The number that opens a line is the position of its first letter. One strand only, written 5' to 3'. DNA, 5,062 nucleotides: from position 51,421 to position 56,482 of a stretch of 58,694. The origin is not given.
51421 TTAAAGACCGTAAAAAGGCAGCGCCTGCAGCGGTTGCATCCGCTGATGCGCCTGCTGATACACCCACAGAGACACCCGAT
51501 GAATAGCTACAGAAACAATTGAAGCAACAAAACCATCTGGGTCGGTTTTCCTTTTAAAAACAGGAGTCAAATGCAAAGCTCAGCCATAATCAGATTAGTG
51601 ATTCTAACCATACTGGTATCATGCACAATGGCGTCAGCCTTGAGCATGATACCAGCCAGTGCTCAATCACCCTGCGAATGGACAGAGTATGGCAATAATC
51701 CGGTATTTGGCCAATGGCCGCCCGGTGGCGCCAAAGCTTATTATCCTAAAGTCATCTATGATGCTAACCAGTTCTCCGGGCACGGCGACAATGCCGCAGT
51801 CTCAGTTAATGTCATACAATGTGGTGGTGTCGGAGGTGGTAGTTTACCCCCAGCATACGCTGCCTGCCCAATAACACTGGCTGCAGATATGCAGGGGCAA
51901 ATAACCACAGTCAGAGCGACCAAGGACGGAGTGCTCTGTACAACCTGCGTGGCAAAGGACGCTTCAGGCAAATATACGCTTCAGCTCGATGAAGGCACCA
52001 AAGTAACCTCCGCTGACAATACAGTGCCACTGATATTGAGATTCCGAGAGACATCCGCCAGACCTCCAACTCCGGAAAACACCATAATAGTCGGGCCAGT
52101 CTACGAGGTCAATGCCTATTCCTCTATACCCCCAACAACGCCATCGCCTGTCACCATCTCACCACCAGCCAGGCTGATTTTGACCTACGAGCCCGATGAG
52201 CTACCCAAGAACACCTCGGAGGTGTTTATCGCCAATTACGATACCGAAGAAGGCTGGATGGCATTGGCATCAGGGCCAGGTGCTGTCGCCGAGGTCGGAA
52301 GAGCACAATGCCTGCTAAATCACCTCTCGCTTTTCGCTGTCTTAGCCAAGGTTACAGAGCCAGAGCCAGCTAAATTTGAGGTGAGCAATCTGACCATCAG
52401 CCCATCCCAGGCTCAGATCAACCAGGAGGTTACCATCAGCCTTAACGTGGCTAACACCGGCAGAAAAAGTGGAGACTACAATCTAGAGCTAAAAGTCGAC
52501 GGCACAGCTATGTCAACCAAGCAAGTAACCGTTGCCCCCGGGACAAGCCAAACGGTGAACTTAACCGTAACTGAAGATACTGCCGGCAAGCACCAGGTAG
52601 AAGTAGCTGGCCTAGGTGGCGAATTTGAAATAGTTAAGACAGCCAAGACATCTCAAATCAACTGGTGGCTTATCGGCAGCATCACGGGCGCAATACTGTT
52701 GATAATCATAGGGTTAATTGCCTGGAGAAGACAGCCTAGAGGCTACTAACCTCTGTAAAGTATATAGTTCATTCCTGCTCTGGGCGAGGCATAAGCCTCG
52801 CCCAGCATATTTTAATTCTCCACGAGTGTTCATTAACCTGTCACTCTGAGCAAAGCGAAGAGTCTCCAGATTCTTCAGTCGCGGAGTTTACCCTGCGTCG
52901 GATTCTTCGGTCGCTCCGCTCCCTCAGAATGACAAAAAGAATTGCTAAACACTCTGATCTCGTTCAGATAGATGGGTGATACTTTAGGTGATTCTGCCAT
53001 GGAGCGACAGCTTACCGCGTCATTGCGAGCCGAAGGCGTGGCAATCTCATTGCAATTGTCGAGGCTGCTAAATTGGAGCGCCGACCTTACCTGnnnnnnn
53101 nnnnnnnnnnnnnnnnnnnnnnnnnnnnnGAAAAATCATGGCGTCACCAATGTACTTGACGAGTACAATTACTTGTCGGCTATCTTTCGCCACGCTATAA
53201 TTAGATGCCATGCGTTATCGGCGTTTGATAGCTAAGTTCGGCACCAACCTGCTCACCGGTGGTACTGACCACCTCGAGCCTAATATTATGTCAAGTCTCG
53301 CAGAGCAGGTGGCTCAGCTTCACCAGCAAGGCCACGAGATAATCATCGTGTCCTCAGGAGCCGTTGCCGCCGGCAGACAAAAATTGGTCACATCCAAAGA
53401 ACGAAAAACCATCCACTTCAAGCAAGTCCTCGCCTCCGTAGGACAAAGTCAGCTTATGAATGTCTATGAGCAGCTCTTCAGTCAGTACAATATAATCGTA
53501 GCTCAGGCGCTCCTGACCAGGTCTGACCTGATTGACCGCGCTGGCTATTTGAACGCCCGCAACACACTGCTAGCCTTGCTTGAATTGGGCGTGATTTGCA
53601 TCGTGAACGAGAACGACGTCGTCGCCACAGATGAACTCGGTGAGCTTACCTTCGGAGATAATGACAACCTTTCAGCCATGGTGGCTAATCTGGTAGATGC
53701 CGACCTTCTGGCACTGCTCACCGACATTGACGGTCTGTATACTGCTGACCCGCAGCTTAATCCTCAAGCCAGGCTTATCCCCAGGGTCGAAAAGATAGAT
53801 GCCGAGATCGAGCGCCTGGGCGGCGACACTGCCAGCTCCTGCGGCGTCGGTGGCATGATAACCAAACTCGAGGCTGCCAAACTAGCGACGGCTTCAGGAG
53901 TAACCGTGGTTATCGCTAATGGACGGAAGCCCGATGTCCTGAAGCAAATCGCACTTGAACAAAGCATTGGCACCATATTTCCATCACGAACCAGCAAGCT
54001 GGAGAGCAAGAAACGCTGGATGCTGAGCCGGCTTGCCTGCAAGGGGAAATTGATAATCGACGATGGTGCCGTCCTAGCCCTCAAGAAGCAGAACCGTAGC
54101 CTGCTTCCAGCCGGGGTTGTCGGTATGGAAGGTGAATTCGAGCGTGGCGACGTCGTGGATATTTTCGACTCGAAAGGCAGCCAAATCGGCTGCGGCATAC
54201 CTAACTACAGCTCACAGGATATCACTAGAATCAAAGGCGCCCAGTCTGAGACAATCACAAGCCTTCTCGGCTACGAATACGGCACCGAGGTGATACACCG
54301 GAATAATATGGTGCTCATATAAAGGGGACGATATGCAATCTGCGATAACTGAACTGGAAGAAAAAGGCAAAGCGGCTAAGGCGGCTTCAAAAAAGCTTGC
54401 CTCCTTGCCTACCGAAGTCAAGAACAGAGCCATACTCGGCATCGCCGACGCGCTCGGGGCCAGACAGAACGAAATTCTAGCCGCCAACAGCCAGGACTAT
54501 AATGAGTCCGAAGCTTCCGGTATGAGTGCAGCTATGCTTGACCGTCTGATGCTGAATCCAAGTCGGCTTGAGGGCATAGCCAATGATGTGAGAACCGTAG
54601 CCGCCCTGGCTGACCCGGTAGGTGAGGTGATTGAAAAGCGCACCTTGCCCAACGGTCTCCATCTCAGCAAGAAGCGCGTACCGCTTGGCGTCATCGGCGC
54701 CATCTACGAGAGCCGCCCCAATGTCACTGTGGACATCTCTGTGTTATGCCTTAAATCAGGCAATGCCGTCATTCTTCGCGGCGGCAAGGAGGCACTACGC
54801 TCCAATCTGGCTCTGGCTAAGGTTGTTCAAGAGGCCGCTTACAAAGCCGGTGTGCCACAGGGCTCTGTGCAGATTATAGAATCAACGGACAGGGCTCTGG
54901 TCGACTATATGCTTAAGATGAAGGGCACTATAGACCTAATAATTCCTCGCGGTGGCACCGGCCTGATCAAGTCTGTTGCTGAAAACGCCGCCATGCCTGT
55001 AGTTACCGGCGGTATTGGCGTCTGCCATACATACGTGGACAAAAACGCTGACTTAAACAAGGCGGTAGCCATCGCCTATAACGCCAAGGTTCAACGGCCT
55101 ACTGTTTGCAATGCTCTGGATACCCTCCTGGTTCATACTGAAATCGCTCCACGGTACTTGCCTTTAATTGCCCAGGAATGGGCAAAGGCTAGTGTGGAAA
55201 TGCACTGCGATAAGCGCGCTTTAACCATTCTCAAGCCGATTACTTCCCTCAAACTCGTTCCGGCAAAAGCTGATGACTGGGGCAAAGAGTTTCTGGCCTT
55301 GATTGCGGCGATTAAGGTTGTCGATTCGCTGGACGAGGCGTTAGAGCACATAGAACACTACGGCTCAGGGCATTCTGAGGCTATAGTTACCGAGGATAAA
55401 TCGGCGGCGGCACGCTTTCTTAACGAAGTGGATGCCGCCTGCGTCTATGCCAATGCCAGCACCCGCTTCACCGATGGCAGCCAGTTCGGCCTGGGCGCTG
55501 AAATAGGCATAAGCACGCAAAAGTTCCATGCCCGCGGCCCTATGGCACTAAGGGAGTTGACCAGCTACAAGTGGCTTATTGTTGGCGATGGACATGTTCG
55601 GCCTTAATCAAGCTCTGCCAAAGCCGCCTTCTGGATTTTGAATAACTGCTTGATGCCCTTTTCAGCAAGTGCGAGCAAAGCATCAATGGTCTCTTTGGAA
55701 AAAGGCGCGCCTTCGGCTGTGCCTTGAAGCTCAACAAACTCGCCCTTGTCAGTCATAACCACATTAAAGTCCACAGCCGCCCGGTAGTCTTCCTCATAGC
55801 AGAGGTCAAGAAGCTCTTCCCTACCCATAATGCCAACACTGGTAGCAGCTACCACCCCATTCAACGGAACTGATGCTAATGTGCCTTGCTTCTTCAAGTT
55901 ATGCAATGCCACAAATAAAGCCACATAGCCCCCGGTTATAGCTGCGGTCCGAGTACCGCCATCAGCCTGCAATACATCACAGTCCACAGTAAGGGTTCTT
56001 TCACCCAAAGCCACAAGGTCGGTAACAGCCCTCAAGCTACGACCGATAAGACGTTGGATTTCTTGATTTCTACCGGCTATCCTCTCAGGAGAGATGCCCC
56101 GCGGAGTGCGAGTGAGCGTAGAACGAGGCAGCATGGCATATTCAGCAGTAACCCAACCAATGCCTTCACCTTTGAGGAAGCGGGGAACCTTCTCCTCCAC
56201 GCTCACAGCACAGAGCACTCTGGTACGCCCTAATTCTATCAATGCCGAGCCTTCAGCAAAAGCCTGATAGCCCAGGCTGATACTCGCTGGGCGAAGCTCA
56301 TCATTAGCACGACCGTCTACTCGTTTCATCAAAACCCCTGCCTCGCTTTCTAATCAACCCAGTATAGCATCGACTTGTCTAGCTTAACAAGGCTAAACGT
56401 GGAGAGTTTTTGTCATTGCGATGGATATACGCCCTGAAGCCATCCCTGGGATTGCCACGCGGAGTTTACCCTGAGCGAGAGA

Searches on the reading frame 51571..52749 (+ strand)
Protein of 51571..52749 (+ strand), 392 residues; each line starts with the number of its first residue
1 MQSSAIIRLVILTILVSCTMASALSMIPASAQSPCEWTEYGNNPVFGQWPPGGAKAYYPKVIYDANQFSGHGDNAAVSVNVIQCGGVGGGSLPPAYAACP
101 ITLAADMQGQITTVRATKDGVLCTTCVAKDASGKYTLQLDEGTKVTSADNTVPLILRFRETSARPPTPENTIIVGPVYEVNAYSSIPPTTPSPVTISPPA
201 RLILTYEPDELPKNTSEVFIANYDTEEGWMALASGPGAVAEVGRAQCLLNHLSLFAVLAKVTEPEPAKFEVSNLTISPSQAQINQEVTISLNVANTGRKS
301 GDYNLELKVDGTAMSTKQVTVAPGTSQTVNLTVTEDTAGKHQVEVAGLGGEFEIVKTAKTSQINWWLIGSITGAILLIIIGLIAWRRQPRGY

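Call 8: search_protein_families(library=pfam, proteins=[window:51571-52749:+], max_evalue=0.01)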
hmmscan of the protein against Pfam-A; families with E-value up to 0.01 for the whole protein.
window:51571-52749:+ (392 aa): 4 families
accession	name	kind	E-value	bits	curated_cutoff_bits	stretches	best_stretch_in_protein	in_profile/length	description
PF07705.17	CARDB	-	8e-08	32.9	22.7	1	271-345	6-81/101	CARDB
PF22544.2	HYDIN_VesB_CFA65-like_Ig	-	0.0005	20.7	25.5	1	268-344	2-81/100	HYDIN/CFA65/VesB-like, Ig-like domain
PF16640.11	Big_3_5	-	0.002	19.1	35.5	1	274-345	1-67/88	Bacterial Ig-like domain (group 3)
PF05506.17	PLipase_C_C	-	0.0079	17.5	24.4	0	287-352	12-73/80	Bacterial phospholipase C, C-terminal domain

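Call 61: search_protein_families(library=ncbifam, proteins=[window:51571-52749:+], max_evalue=0.01)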
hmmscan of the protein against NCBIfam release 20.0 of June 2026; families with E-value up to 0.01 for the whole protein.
window:51571-52749:+ (392 aa): 3 families
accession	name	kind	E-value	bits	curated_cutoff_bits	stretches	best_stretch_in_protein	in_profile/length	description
NF011678.0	PRK15098.1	equivalog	0.0019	16.7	666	1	268-338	650-730/765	beta-glucosidase BglX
TIGR03503.1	TIGR03503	hypoth_equivalog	0.0056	15.7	305.6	0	279-388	256-372/374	TIGR03503 family protein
NF041100.1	betagal_LacZ_Ttogales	equivalog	0.0084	13.8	2000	0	269-344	1004-1078/1090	beta-galactosidase LacZ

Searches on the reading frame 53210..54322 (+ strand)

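Call 54: search_protein_families(library=pfam, proteins=[window:53210-54322:+], max_evalue=0.001)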
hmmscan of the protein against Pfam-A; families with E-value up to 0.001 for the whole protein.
window:53210-54322:+ (370 aa): 3 families
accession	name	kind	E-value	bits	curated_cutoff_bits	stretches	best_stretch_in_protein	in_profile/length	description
PF00696.33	AA_kinase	-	2.2e-44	152.4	24.9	1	5-237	2-234/234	Amino acid kinase family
PF01472.26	PUA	-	6.8e-21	74.4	24.8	1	279-350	1-71/74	PUA domain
PF17785.7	PUA_3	-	0.00012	22.3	22.6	1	284-337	4-57/64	PUA-like domain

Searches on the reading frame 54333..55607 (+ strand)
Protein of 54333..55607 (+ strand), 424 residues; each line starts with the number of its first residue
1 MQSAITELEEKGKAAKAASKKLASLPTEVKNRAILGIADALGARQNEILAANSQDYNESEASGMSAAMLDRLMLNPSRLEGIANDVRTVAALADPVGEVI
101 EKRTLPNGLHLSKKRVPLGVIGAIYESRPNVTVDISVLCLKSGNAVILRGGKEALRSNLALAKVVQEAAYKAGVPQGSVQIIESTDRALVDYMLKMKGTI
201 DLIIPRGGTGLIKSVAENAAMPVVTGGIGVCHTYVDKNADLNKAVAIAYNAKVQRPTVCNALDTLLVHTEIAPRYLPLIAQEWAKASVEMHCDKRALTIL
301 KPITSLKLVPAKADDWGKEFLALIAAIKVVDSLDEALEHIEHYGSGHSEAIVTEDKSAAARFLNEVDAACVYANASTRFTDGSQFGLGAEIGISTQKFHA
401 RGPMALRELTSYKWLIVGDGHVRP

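Call 54: search_protein_families(library=pfam, proteins=[window:54333-55607:+], max_evalue=0.001)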
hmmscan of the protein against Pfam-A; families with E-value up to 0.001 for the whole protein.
window:54333-55607:+ (424 aa): 1 family
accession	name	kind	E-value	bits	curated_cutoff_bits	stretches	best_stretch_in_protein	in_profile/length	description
PF00171.27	Aldedh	-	1.4e-24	87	23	2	8-293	31-303/461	Aldehyde dehydrogenase family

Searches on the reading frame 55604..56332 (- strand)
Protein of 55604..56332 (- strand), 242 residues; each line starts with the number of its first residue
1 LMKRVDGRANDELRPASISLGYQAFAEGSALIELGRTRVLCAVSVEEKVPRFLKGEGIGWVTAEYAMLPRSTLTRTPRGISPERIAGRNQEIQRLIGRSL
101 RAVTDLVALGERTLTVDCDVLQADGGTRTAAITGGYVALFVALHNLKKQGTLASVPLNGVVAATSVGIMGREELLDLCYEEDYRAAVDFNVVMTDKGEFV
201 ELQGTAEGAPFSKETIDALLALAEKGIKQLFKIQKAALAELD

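Call 54: search_protein_families(library=pfam, proteins=[window:55604-56332:-], max_evalue=0.001)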
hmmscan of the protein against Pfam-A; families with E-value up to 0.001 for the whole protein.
window:55604-56332:- (242 aa): 2 families
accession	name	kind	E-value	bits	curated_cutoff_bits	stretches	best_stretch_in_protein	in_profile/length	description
PF01138.27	RNase_PH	-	5.9e-25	88.6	25.5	1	12-141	1-126/130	3' exoribonuclease family, domain 1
PF03725.20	RNase_PH_C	-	4.1e-10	39.9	20.8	1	159-226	1-67/67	3' exoribonuclease family, domain 2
